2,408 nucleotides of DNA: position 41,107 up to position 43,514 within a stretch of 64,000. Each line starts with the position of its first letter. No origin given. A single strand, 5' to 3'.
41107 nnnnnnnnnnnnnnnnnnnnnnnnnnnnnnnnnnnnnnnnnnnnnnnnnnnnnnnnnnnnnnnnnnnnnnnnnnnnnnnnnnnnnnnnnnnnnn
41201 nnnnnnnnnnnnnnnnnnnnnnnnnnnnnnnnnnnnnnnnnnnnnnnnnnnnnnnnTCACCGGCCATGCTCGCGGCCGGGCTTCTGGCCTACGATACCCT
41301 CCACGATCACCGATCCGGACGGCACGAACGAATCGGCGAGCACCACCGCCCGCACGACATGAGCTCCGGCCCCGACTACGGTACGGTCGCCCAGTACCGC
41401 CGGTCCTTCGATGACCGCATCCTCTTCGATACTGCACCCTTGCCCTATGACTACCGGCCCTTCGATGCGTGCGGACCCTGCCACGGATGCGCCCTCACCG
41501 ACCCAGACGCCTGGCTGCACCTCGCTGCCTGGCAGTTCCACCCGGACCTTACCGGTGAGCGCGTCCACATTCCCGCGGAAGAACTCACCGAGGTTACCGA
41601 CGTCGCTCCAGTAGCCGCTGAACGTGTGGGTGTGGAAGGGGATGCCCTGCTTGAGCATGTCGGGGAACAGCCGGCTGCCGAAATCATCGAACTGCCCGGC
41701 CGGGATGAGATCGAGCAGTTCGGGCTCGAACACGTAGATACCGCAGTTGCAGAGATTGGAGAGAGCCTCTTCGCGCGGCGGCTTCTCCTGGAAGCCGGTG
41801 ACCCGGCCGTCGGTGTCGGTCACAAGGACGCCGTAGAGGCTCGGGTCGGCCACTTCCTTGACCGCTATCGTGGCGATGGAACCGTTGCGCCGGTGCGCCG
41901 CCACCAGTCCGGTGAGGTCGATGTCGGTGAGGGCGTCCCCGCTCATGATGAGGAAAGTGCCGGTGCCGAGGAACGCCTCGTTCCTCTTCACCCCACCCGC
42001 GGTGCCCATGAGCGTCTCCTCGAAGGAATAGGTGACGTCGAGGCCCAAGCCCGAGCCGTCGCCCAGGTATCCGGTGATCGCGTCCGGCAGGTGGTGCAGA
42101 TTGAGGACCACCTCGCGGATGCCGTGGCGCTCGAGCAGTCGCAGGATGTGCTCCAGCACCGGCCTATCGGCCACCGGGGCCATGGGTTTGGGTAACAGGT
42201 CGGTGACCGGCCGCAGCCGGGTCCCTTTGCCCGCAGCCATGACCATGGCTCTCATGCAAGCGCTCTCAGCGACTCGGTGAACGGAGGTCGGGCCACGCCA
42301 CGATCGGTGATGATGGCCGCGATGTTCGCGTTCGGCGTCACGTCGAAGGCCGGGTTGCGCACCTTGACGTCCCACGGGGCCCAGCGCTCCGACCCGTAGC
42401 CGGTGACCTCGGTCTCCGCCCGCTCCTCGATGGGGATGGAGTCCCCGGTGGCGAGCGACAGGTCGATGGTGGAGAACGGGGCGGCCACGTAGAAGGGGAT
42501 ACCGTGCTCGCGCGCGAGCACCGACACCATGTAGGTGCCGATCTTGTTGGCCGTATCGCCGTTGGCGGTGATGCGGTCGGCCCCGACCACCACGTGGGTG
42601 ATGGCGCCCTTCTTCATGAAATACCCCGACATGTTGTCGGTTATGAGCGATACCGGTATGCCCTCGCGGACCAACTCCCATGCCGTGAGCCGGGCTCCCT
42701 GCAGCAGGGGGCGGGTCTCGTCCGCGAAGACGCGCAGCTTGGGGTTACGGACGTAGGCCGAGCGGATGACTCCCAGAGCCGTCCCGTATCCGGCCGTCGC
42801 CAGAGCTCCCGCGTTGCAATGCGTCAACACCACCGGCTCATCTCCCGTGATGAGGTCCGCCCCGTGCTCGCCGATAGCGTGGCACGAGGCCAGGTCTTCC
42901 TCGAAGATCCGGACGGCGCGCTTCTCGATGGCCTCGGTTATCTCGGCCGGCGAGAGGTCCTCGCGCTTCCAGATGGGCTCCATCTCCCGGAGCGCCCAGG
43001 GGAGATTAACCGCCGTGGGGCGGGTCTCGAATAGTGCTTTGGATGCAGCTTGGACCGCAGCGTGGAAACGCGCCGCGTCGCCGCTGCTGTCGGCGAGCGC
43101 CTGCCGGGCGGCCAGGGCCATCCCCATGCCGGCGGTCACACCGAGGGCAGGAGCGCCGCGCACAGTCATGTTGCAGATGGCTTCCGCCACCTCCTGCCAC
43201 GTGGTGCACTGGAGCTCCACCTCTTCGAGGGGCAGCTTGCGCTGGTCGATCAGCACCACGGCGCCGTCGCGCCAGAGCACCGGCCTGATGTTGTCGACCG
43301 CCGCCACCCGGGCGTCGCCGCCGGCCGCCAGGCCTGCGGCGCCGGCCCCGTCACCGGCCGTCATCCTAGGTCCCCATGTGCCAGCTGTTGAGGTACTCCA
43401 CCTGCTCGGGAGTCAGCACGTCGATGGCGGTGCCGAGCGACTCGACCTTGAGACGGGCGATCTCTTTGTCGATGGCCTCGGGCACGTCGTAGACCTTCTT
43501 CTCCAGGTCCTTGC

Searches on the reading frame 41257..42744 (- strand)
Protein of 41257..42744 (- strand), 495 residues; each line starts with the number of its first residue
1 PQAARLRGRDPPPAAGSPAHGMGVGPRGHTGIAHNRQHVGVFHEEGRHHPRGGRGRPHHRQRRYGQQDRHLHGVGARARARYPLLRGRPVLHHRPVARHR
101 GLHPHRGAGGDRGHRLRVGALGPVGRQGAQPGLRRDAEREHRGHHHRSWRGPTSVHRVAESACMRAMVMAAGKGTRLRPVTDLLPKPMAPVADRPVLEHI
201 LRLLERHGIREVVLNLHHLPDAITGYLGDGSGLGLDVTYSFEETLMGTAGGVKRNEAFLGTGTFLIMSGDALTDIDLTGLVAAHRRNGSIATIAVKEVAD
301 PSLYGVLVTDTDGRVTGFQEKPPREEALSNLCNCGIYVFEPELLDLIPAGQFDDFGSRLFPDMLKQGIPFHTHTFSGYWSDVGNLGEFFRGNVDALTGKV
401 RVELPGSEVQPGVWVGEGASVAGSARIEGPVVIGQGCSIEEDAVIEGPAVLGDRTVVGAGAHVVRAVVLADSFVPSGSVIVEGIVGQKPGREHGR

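Call 44: search_protein_families(library=pfam, proteins=[window:41257-42744:-], max_evalue=0.01)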
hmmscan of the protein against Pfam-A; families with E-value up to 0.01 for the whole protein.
window:41257-42744:- (495 aa): 4 families
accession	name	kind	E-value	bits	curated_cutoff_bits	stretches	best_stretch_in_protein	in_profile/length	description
PF00483.29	NTP_transferase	-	9.5e-47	160.1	21.2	1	166-395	2-242/245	Nucleotidyl transferase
PF00132.30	Hexapep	-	1.4e-09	37.6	27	1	431-463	2-34/36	Bacterial transferase hexapeptide (six repeats)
PF12804.13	NTP_transf_3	-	5e-09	37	27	1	166-295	1-122/160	MobA-like NTP transferase domain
PF25084.1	LbH_EIF2B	-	3e-07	30.8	54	1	407-485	16-92/105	EIF2B subunit epsilon LbH domain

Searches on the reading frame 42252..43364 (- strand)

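Call 44: search_protein_families(library=pfam, proteins=[window:42252-43364:-], max_evalue=0.01)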
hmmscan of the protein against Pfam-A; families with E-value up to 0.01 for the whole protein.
window:42252-43364:- (370 aa): 1 family
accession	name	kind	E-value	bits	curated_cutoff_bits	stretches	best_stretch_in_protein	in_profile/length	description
PF01008.23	IF-2B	-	1.1e-80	271.3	22.4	1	68-360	2-280/280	Initiation factor 2 subunit family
